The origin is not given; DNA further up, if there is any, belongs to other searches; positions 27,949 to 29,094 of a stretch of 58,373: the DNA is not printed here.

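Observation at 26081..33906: Defence-island-like cargo block, the best place in the window to look for an undescribed system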

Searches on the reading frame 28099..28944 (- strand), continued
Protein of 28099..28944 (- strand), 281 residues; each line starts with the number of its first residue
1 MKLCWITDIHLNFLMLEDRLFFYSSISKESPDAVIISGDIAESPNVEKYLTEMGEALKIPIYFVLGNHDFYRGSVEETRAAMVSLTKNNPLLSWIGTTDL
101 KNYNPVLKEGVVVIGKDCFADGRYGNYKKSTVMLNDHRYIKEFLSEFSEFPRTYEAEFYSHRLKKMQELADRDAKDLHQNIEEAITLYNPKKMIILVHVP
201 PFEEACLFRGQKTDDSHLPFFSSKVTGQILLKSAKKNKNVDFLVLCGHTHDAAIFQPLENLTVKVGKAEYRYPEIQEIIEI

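Call 65: fold_search(model_id=the predicted structure, library=pdb)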
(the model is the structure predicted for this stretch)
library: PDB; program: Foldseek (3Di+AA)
matches with E <= 10: 1379; with E <= 0.001: 69
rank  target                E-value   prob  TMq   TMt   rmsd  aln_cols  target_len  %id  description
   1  7ov2_A                1.8e-08  1.00  0.53  0.50   7.9       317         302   13  Crystal structure of pig purple acid phosphatase in complex with L-glutamine, (poly)ethylene glycol fragments and glyc (released 2022-01-12)
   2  7dog_B                1.9e-08  1.00  0.48  0.43   7.3       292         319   19  Crystal structure of a nuclease and capping domain of SbcD from Staphylococcus aureus (released 2021-05-05)
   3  2nxf                  2.1e-08  1.00  0.56  0.51   7.3       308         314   13  Crystal Structure of a dimetal phosphatase from Danio rerio LOC 393393 (released 2006-12-12)
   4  7ov8_A                2.4e-08  1.00  0.54  0.50   7.5       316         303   13  Crystal structure of pig purple acid phosphatase in complex with 4-(2-hydroxyethyl)-1-piperazineethanesulfonic acid (H (released 2022-03-23)
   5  6unc_D                1.1e-07  1.00  0.55  0.56   7.5       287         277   13  The crystal structure of Phosphopantetheinyl Hydrolase (PptH) from Mycobacterium tuberculosis (released 2020-04-22)
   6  6unc_C                1.3e-07  1.00  0.56  0.56   7.2       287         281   13  The crystal structure of Phosphopantetheinyl Hydrolase (PptH) from Mycobacterium tuberculosis (released 2020-04-22)
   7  6unc_B                1.5e-07  1.00  0.58  0.58   5.2       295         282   12  The crystal structure of Phosphopantetheinyl Hydrolase (PptH) from Mycobacterium tuberculosis (released 2020-04-22)
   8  6unc_A                1.7e-07  1.00  0.54  0.55   7.6       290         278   13  The crystal structure of Phosphopantetheinyl Hydrolase (PptH) from Mycobacterium tuberculosis (released 2020-04-22)
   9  5fc7_A                5.7e-07  1.00  0.54  0.38   6.0       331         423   14  Murine SMPDL3A in complex with sulfate (tetragonal) (released 2016-01-27)
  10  5kar_A                6.8e-07  1.00  0.52  0.38   5.5       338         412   14  Murine acid sphingomyelinase-like phosphodiesterase 3b (SMPDL3B) (released 2016-10-05)
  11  4tug_C                9.3e-07  1.00  0.48  0.44   5.9       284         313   16  Crystal structure of MjMre11-DNA2 complex (released 2014-10-15)
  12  9k2e_B                9.3e-07  1.00  0.53  0.39   5.6       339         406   14  Crystal structure of mSMPDL3B-dimer (released 2025-10-22)
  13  5dny_C                1.1e-06  1.00  0.47  0.39   5.9       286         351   16  Structure of the ATPrS-Mre11/Rad50-DNA complex (released 2016-02-24)
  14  4tug_B                1.1e-06  1.00  0.48  0.45   6.4       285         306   16  Crystal structure of MjMre11-DNA2 complex (released 2014-10-15)
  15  4tug_A                1.4e-06  1.00  0.50  0.45   6.3       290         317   16  Crystal structure of MjMre11-DNA2 complex (released 2014-10-15)
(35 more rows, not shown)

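Call 74: search_dna_similar(query=window:28099-28944:-, collection=phages, mode=protein, max_rows=25)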
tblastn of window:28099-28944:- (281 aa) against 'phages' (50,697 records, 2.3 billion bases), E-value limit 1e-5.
Records with a match: 1; places in all: 1; records where one place covers at least 80% of the query: 1.
Best place of each record, by identity: <60% 1.
By first word of the organism name: uncultured 1.
By host as written in the record: - 1.
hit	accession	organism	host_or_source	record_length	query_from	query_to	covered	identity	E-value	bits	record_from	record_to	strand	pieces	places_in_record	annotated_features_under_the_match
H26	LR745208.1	uncultured phage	metagenomic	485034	1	281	100%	27.3%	3e-23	104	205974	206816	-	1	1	record has no annotation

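Call 75: find_encoding_contigs(protein=P0038, flank=6000, max_places=1)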
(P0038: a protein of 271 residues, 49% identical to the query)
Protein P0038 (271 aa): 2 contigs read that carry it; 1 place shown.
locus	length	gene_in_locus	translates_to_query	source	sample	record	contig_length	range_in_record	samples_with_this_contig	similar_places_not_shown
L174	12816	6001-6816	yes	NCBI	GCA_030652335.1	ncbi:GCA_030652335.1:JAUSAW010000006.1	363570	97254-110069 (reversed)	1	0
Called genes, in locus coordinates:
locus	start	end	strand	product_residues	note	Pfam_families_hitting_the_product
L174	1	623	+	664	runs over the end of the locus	PF00115:COX1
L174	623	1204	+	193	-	-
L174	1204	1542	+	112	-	PF03626:COX4_pro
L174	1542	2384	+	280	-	PF01040:UbiA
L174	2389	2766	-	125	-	PF13698:DUF4156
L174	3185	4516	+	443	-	PF04326:SLFN_AlbA_2, PF13749:HATPase_c_4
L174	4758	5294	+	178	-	-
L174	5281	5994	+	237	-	-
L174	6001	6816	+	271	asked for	PF00149:Metallophos, PF12850:Metallophos_2 (faint)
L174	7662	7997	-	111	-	PF02452:PemK_toxin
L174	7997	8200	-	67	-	-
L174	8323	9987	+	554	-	PF03109:ABC1, PF27536:UbiB_helical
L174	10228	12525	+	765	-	-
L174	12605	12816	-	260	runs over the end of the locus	PF00398:RrnaAD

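Call 76: find_encoding_contigs(protein=P0097, flank=6000, max_places=1)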
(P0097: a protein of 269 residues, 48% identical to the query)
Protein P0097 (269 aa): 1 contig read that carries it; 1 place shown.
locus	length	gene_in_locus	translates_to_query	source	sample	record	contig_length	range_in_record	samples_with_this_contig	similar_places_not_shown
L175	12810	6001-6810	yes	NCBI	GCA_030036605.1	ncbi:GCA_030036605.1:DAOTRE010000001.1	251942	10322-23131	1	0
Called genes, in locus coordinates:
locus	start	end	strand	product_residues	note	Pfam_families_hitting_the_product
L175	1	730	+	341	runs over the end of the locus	PF01633:Choline_kinase, PF01636:APH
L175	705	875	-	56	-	-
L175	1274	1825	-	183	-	-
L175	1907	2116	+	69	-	PF04199:Cyclase (weak)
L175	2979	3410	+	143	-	PF01797:Y1_Tnp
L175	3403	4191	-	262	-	PF00165:HTH_AraC (weak), PF12833:HTH_18, PF00165:HTH_AraC (weak), PF06445:GyrI-like, PF14526:Cass2 (weak)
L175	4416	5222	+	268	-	PF09407:AbiEi_1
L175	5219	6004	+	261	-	PF08843:AbiEii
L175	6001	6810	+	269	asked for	PF00149:Metallophos, PF12850:Metallophos_2 (weak)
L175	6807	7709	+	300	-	PF04655:APH_6_hur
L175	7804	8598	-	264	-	PF00583:Acetyltransf_1, PF13673:Acetyltransf_10, PF13508:Acetyltransf_7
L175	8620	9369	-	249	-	PF13489:Methyltransf_23, PF08241:Methyltransf_11 (weak), PF08242:Methyltransf_12 (faint), PF13649:Methyltransf_25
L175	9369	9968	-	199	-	PF07931:CPT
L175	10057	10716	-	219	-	PF00132:Hexapep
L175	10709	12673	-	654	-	PF13302:Acetyltransf_3, PF13523:Acetyltransf_8, PF00583:Acetyltransf_1 (faint), PF01636:APH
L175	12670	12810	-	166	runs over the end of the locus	PF13302:Acetyltransf_3 (weak), PF13673:Acetyltransf_10 (faint), PF00583:Acetyltransf_1, PF13508:Acetyltransf_7 (weak)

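Call 77: find_encoding_contigs(protein=P0117, flank=6000, max_places=1)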
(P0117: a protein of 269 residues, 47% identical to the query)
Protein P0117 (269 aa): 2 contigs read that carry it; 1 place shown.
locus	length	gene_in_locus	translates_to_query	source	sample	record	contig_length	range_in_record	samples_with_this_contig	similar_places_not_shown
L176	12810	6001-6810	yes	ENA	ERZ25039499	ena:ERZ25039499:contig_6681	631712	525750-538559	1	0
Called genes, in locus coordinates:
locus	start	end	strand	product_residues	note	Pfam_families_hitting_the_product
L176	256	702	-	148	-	PF08332:CaMKII_AD, PF14534:DUF4440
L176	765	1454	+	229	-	PF01965:DJ-1_PfpI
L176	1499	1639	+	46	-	PF08085:Entericidin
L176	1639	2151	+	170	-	PF00578:AhpC-TSA, PF08534:Redoxin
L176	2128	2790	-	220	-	PF01596:Methyltransf_3, PF13847:Methyltransf_31 (weak), PF13578:Methyltransf_24, PF13649:Methyltransf_25 (weak)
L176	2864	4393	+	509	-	-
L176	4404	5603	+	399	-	PF00083:Sugar_tr, PF05977:MFS_3, PF12832:MFS_1_like (weak), PF07690:MFS_1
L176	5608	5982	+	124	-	-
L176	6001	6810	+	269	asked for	PF00149:Metallophos, PF12850:Metallophos_2 (weak)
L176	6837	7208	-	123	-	PF12680:SnoaL_2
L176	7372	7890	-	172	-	-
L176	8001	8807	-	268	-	-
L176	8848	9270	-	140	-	-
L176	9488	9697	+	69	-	PF17209:Hfq, PF21979:Hfq_1 (weak)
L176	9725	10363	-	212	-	PF04536:TPM_phosphatase (faint)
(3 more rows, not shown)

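Call 78: find_encoding_contigs(protein=P0077, flank=6000, max_places=1)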
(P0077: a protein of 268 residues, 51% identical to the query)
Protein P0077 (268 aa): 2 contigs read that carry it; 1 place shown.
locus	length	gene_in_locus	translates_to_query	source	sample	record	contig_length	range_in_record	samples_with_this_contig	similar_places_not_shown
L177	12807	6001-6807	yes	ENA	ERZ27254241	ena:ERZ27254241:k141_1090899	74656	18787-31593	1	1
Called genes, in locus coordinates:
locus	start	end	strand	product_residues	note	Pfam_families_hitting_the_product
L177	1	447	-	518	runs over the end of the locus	-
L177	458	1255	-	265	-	-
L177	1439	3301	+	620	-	-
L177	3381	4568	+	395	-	PF00560:LRR_1 (faint), PF13516:LRR_6 (faint), PF12799:LRR_4 (faint), PF13855:LRR_8 (faint)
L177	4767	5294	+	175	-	-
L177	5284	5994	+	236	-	-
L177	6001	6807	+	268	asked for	PF00149:Metallophos, PF12850:Metallophos_2 (faint)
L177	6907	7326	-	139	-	PF00583:Acetyltransf_1, PF13673:Acetyltransf_10, PF13508:Acetyltransf_7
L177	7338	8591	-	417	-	PF13657:Couple_hipA, PF07804:HipA_C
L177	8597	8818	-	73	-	PF13560:HTH_31 (weak), PF01381:HTH_3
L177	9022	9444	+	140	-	-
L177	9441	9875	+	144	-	PF22166:WHD_ArnR1 (weak), PF01047:MarR (faint), PF12802:MarR_2 (weak)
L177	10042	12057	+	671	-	PF00732:GMC_oxred_N, PF05199:GMC_oxred_C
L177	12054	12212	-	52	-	-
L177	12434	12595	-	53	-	-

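Call 80: search_protein_families(library=padloc, proteins=[L174:4758-5294:+, L174:5281-5994:+, L177:4767-5294:+, L177:5284-5994:+, L005:10808-11518:-, L005:11515-12078:-, L006:11066-11545:+, L006:11523-11930:+, L175:4416-5222:+, L175:5219-6004:+], max_evalue=0.01)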
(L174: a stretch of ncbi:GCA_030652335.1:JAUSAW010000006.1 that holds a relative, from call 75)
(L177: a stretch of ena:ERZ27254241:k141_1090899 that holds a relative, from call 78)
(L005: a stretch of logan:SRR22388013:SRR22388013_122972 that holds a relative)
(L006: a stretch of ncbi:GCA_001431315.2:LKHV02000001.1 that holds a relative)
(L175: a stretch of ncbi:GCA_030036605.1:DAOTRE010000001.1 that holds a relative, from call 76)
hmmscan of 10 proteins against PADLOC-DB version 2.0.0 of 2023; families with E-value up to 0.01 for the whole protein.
L174:4758-5294:+ (178 aa): 1 family
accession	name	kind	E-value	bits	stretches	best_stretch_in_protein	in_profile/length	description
PDLC04515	PDC-M21A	-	1.1e-41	140.8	1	22-173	53-202/205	-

L174:5281-5994:+ (237 aa): 1 family
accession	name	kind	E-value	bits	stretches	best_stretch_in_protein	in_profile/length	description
PDLC04516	PDC-M21B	-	1.3e-71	239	1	7-233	5-230/234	-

L177:4767-5294:+ (175 aa): 1 family
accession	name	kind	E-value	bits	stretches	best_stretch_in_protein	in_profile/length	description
PDLC04515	PDC-M21A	-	3.3e-45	152.3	1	20-172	52-203/205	-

L177:5284-5994:+ (236 aa): 1 family
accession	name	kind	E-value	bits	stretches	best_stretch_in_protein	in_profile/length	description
PDLC04516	PDC-M21B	-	8.5e-71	236.3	1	10-234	7-229/234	-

L005:10808-11518:- (236 aa): 3 families
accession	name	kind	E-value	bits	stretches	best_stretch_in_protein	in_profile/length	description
PDLC04516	PDC-M21B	-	3.2e-70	234.4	1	6-233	5-230/234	-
PDLC02298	AbiEii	-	3.3e-05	21.4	1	25-176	26-166/220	AbiEii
PDLC03412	REase_II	-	0.0095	13.3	0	62-142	58-136/324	Type II restriction enzyme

L005:11515-12078:- (187 aa): 1 family
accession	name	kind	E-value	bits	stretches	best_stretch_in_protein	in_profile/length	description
PDLC04515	PDC-M21A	-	3.5e-47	158.8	1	19-175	49-203/205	-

L006:11066-11545:+ (159 aa): 12 families
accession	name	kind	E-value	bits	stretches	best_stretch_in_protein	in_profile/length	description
PDLC04372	PDC-M05A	-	1e-84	280.9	1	1-156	10-165/167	-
PDLC04368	PDC-M05A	-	4.5e-66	220.5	1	1-157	41-197/201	-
PDLC04370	PDC-M05A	-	7.1e-23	79.5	1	5-152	46-191/194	-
PDLC04369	PDC-M05A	-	1e-22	78.8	1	3-153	43-189/201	-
PDLC04371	PDC-M05A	-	2.9e-16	57.8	1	2-119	60-178/211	-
PDLC04906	PDC-S09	-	1.2e-07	30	1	56-131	11-88/98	-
PDLC04904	PDC-S09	-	6.8e-07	27.4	1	72-117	30-76/104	-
PDLC04902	PDC-S09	-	1.9e-06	26.1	1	66-117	20-73/97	-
PDLC04903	PDC-S09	-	1.7e-05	23.1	1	61-117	20-77/108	-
PDLC04905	PDC-S09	-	9.5e-05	20.7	1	71-117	25-75/101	-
PDLC04907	PDC-S09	-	0.00026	19.1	1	65-95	25-55/114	-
PDLC04778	PDC-M70A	-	0.0035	14.7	1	42-115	22-95/355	-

L006:11523-11930:+ (135 aa): 8 families
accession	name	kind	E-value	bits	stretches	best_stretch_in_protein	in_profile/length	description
PDLC04373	PDC-M05B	-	4.8e-60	199.7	1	1-134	1-134/141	-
PDLC04381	PDC-M05B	-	8.5e-26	88.6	1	33-133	3-103/113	-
PDLC04379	PDC-M05B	-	2.9e-25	87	1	5-134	2-134/147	-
PDLC04377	PDC-M05B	-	1.4e-19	68.6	1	5-134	2-135/149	-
PDLC04376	PDC-M05B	-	9e-18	62.7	1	28-134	5-115/121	-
PDLC04374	PDC-M05B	-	1.1e-15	56.2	1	5-133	2-134/146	-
PDLC04378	PDC-M05B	-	3.1e-10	38.5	1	14-134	15-140/153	-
PDLC04375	PDC-M05B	-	4.7e-06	24.9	1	4-74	12-81/151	-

L175:4416-5222:+ (268 aa): 17 families
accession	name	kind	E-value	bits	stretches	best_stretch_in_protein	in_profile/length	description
PDLC02282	AbiEi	-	1e-80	268.8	1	2-267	3-259/260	AbiEi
PDLC02266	AbiEi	-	2e-77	258.1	1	2-268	3-258/258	AbiEi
PDLC02252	AbiEi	-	3.8e-58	195.1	1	3-268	4-259/259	AbiEi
PDLC02267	AbiEi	-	8.4e-26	88.9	1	4-264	8-244/252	AbiEi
PDLC02276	AbiEi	-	2.7e-17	61.1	1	9-229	10-226/270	AbiEi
PDLC02269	AbiEi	-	2.5e-12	44.6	1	15-211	11-194/251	AbiEi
PDLC02287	AbiEi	-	2e-11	41.9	1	15-212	11-195/253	AbiEi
PDLC02271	AbiEi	-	1.2e-10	39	1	20-221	27-227/263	AbiEi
PDLC02270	AbiEi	-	6.9e-09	33.2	1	15-211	11-210/265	AbiEi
PDLC02264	AbiEi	-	5.2e-07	27.9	1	4-135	9-136/205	AbiEi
PDLC02273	AbiEi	-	6e-06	24.4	1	47-191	47-189/205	AbiEi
PDLC02268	AbiEi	-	0.00024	18.7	1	31-204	23-198/204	AbiEi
PDLC02232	AbiEi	-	0.00029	18.8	1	5-120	9-122/177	AbiEi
PDLC02237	AbiEi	-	0.00035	18.2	0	147-217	179-248/285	AbiEi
PDLC02286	AbiEi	-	0.00072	17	1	33-197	30-196/207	AbiEi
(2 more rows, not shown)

L175:5219-6004:+ (261 aa): 28 families (the best 25 are shown)
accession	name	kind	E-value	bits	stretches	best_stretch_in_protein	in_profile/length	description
PDLC02294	AbiEii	-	1.4e-105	350.8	1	1-260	1-260/260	AbiEii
PDLC02304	AbiEii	-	6.6e-35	119.3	1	1-248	1-247/260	AbiEii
PDLC02305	AbiEii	-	4.6e-23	79.9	1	19-247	19-247/306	AbiEii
PDLC02323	AbiEii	-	2.9e-20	70.9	1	14-239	12-232/248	AbiEii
PDLC02292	AbiEii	-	2.7e-18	64.8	1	9-131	16-134/283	AbiEii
PDLC02317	AbiEii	-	6.3e-18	62.9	2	18-80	17-78/396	AbiEii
PDLC02303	AbiEii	-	9.1e-18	62.6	1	19-205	17-200/249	AbiEii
PDLC02307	AbiEii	-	1.2e-17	62.4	1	38-195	22-154/219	AbiEii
PDLC02290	AbiEii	-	4e-16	57.4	1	43-206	23-179/290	AbiEii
PDLC02318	AbiEii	-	6.2e-14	50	1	25-190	23-188/280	AbiEii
PDLC02293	AbiEii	-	9.9e-14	49.5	2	149-225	152-231/270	AbiEii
PDLC02321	AbiEii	-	1.9e-13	48.8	2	6-78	6-75/296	AbiEii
PDLC02296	AbiEii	-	2.3e-13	47.9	1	19-243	21-254/282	AbiEii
PDLC02306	AbiEii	-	5.7e-11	40.6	2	149-253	163-272/280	AbiEii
PDLC02328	AbiEii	-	6.1e-11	40.6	1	42-188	12-144/203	AbiEii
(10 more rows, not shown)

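Call 81: search_protein_families(library=pfam, proteins=[L174:4758-5294:+, L174:5281-5994:+, L177:4767-5294:+, L177:5284-5994:+, L005:10808-11518:-, L005:11515-12078:-], max_evalue=1)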
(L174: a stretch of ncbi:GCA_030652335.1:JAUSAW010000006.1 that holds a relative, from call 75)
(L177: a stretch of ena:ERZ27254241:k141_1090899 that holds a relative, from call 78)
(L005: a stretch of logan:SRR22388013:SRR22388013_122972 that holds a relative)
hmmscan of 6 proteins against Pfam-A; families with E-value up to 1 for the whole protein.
L174:4758-5294:+ (178 aa): 3 families
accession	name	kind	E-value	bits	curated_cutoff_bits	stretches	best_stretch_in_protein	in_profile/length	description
PF01047.28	MarR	-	0.0018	18.6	24.6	1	11-51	9-47/59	MarR family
PF13545.12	HTH_Crp_2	-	0.0081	16.5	27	1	10-54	7-56/70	Crp-like helix-turn-helix domain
PF12802.13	MarR_2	-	0.11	13.1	27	1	14-51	14-50/61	MarR family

L174:5281-5994:+ (237 aa): 0 families

L177:4767-5294:+ (175 aa): 12 families
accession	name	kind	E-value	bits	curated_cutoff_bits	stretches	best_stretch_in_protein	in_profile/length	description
PF12802.13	MarR_2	-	0.0012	19.4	27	1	2-52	3-52/61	MarR family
PF14394.12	DUF4423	-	0.0019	18.4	30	1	9-61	25-77/165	Domain of unknown function (DUF4423)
PF13730.12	HTH_36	-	0.0043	17.3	25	1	22-50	27-55/55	Helix-turn-helix domain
PF13412.12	HTH_24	-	0.011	15.8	21.9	1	22-50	19-47/48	Winged helix-turn-helix DNA-binding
PF13545.12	HTH_Crp_2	-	0.015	15.7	27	1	20-54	22-57/70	Crp-like helix-turn-helix domain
PF01381.28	HTH_3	-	0.022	15.3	23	1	20-38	9-27/55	Helix-turn-helix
PF05732.17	RepL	-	0.029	14.3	20.3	1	22-59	77-114/164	Firmicute plasmid replication protein (RepL)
PF10007.15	DUF2250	-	0.044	14.3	24.4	1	6-56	9-58/93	Uncharacterized protein conserved in archaea (DUF2250)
PF01047.28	MarR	-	0.091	13.1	24.6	1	8-54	7-51/59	MarR family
PF08279.18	HTH_11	-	0.12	12.8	25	1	9-48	5-43/55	HTH domain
PF06969.22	HemN_C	-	0.14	12.7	24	0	25-55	25-56/67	HemN C-terminal domain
PF07848.18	PaaX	-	0.19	12.4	24.8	1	25-56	28-59/70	PaaX-like protein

L177:5284-5994:+ (236 aa): 1 family
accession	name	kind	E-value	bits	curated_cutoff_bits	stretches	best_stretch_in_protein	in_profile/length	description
PF25614.1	PhiKZ_VTX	-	0.11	12.1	27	1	113-157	134-178/303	Bacteriophage PhiKZ vertex-binding protein gp28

L005:10808-11518:- (236 aa): 1 family
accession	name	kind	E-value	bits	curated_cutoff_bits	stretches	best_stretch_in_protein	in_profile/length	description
PF08843.17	AbiEii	-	0.0018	18.7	22.5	1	127-215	128-199/238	Nucleotidyl transferase AbiEii toxin, Type IV TA system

L005:11515-12078:- (187 aa): 3 families
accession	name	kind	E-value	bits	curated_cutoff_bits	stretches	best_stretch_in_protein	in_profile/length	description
PF01047.28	MarR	-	0.058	13.7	24.6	1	24-58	19-53/59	MarR family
PF13730.12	HTH_36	-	0.17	12.1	25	1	5-51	5-54/55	Helix-turn-helix domain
PF13542.12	HTH_Tnp_ISL3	-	0.26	11.2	27.4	1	15-47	20-51/51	Helix-turn-helix domain of transposase family ISL3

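Call 83: find_related_loci(query=A5, collection=metagenome_contigs, flank=6000)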
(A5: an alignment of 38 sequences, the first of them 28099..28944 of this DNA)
Query A5 (281 aa) in metagenome_contigs; peptide patterns used: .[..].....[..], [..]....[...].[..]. (x = any residue, [..] = any of these).
600 stretches matched a pattern (row limit reached: there are more); 439 encode a relative of the query (tblastn E <= 1e-3); the best 80 are kept; 80 distinct loci.
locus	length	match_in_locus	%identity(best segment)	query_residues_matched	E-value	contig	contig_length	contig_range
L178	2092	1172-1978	49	1-281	1e-96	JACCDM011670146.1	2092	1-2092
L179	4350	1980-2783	48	1-281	2e-86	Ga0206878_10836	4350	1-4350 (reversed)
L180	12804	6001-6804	48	1-281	3e-84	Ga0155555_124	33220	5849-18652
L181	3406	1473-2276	45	1-281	1e-83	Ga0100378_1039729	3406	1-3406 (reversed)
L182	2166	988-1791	47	1-281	5e-86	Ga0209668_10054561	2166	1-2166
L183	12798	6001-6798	47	1-279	6e-82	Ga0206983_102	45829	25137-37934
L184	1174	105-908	46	1-281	6e-87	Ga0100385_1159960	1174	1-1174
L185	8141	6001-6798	47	1-279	3e-79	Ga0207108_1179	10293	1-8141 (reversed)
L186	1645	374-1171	45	1-279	4e-83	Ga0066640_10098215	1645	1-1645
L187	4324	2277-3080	45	1-281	3e-78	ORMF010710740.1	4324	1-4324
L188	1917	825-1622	48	3-281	2e-81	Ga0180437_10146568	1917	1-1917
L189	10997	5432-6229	44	1-280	5e-74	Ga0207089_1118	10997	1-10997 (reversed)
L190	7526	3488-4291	45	1-281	6e-72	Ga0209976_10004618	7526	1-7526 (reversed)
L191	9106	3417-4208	41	1-281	2e-71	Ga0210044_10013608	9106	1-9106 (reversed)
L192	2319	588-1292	45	32-279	3e-70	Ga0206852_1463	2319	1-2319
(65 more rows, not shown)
